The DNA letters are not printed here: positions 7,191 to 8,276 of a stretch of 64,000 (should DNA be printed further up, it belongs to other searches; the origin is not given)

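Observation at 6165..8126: AAA ATPase with a Vps4/meiotic-clade-like sensor region and an orphan 300-aa N-terminal domain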

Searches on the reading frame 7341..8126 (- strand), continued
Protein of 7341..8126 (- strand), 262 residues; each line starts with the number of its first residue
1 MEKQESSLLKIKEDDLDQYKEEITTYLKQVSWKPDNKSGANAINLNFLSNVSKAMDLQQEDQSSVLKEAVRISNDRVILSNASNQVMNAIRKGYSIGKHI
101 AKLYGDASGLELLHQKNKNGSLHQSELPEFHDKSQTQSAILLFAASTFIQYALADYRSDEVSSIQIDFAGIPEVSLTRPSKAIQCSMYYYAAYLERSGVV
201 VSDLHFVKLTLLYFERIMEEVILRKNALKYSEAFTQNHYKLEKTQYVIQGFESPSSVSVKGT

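Call 102: find_encoding_contigs(protein=P0381, flank=8000, max_places=1)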
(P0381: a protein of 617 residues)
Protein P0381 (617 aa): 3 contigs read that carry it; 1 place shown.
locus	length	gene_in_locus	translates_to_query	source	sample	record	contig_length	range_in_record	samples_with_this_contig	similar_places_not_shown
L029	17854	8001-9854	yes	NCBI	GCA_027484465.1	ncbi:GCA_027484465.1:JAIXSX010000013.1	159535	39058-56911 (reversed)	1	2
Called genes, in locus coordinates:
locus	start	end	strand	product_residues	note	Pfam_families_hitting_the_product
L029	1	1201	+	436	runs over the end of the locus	PF00999:Na_H_Exchanger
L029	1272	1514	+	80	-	-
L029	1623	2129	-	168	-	-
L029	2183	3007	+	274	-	-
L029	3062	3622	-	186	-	PF02796:HTH_7 (faint), PF07638:Sigma70_ECF (faint), PF11242:DUF2774 (faint), PF13384:HTH_23 (faint), PF15978:TnsD (faint), PF00196:GerE (faint), PF06056:Terminase_5 (faint), PF08279:HTH_11 (faint), +12 more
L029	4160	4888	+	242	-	PF00497:SBP_bac_3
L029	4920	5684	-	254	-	-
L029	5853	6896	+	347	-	-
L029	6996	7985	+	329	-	-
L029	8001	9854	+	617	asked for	PF00004:AAA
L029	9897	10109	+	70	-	-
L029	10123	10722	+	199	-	PF07509:DUF1523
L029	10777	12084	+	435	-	PF00350:Dynamin_N, PF01926:MMR_HSR1 (weak)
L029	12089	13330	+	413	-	PF20343:DUF6638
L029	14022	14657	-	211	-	PF00857:Isochorismatase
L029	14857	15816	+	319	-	-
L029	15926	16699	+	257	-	-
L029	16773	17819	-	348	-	-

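Call 103: find_encoding_contigs(protein=P0339, flank=8000, max_places=1)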
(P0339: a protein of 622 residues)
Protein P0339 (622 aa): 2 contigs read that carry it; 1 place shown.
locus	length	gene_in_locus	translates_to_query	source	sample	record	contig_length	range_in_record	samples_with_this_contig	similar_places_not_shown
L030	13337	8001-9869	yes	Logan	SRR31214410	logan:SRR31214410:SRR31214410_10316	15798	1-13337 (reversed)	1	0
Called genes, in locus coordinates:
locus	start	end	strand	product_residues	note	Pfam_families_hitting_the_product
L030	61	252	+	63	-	PF00005:ABC_tran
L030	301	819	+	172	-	PF00005:ABC_tran, PF13304:AAA_21 (weak)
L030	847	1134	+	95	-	-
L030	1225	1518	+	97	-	PF00005:ABC_tran, PF13304:AAA_21 (weak)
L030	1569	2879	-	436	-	PF04055:Radical_SAM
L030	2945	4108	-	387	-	-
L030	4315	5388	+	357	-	PF00497:SBP_bac_3, PF10613:Lig_chan-Glu_bd (weak), PF00520:Ion_trans (weak), PF07885:Ion_trans_2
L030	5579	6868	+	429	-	-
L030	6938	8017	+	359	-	-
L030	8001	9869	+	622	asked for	PF00004:AAA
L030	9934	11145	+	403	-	PF20343:DUF6638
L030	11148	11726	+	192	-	-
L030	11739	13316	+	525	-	-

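Call 104: find_encoding_contigs(protein=P0356, flank=8000, max_places=1)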
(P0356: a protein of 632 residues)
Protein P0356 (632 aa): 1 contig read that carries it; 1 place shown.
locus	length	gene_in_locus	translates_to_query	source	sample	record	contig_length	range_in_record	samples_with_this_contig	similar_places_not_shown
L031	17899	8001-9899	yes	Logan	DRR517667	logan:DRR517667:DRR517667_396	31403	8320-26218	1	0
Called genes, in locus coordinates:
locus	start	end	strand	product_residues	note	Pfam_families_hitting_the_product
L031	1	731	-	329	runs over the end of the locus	-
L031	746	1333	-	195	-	PF12158:DUF3592 (weak)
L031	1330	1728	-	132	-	-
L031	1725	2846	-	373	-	PF00075:RNase_H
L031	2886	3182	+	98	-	-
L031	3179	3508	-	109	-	-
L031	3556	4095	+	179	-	-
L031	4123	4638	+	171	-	-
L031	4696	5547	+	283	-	-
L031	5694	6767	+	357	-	-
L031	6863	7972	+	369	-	-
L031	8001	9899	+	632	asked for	PF00004:AAA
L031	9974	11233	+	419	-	PF20343:DUF6638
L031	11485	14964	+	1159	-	PF17757:UvrB_inter, PF02559:CarD_TRCF_RID, PF00270:DEAD, PF04851:ResIII, PF00271:Helicase_C, PF03461:TRCF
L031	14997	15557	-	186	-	PF12158:DUF3592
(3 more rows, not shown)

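Call 105: find_encoding_contigs(protein=P0365, flank=8000, max_places=1)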
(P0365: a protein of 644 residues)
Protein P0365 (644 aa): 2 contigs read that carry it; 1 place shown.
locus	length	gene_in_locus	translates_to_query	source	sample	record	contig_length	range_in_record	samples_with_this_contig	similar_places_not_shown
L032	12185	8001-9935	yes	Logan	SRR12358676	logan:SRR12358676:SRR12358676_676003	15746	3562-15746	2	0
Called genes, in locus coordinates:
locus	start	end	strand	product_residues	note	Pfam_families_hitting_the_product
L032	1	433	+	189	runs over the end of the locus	-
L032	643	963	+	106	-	-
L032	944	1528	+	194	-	-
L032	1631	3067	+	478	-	PF13598:DUF4139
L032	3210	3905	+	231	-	PF02384:N6_Mtase (weak)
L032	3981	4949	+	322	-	PF13020:NOV_C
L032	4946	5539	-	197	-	PF12710:HAD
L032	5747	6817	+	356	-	-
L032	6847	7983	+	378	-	-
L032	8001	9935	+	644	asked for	PF00004:AAA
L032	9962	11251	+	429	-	PF20343:DUF6638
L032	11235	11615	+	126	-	-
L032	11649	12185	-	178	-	?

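Call 106: find_encoding_contigs(protein=P0324, flank=8000, max_places=1)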
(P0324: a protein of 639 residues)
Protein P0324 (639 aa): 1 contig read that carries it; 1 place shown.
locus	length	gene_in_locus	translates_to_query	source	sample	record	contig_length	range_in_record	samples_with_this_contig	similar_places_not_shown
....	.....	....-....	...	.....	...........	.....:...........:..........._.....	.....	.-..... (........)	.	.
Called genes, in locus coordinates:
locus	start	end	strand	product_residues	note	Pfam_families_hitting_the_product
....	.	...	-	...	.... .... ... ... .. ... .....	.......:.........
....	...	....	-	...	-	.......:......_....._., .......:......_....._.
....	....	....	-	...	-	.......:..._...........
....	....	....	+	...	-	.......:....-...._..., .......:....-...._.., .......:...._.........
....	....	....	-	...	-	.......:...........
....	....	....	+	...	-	-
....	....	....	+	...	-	-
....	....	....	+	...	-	-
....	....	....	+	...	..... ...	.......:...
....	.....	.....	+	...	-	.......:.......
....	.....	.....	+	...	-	-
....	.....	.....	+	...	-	-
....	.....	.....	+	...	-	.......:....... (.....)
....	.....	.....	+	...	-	-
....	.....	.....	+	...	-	-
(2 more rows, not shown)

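Call 107: find_encoding_contigs(protein=P0320, flank=8000, max_places=1)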
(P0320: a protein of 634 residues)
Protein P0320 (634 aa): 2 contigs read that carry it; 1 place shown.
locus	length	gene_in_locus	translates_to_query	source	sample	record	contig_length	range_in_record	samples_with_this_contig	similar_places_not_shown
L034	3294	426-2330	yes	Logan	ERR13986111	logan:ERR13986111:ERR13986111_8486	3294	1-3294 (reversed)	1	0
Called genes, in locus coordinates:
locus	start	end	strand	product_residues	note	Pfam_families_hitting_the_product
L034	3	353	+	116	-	?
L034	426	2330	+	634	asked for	PF00004:AAA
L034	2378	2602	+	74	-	-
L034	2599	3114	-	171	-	PF27284:Aq_678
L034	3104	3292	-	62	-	?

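Call 108: search_solved_structures(query=L029:10777-12084:+, max_evalue=0.01)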
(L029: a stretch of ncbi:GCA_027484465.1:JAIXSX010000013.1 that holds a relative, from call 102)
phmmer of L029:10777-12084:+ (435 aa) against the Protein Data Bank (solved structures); distinct sequences matched with E-value up to 0.01: 9.
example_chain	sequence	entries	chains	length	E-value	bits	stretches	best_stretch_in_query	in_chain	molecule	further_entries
7sox_A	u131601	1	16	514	1.5e-09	40.6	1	48-230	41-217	EH domain-containing protein 4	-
5mtv_A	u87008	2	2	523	1.5e-09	40.6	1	48-230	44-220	EH domain-containing protein 4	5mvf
9rc1_A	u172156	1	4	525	4.3e-09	39.1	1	48-238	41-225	EH domain-containing protein 2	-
9rbu_A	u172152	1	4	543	4.6e-09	39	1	48-238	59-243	EH domain-containing protein 2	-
4cid_A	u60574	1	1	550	4.8e-09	39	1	48-238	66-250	EH DOMAIN-CONTAINING PROTEIN 2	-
2qpt_A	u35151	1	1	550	4.8e-09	39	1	48-238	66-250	EH DOMAIN-CONTAINING PROTEIN-2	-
5owv_C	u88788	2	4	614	2.9e-06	29.8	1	50-229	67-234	GTP-binding protein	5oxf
5owv_A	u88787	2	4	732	0.00049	22.5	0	138-229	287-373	GTP-binding protein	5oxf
8esq_s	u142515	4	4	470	0.0057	19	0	143-232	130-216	GTPase grn1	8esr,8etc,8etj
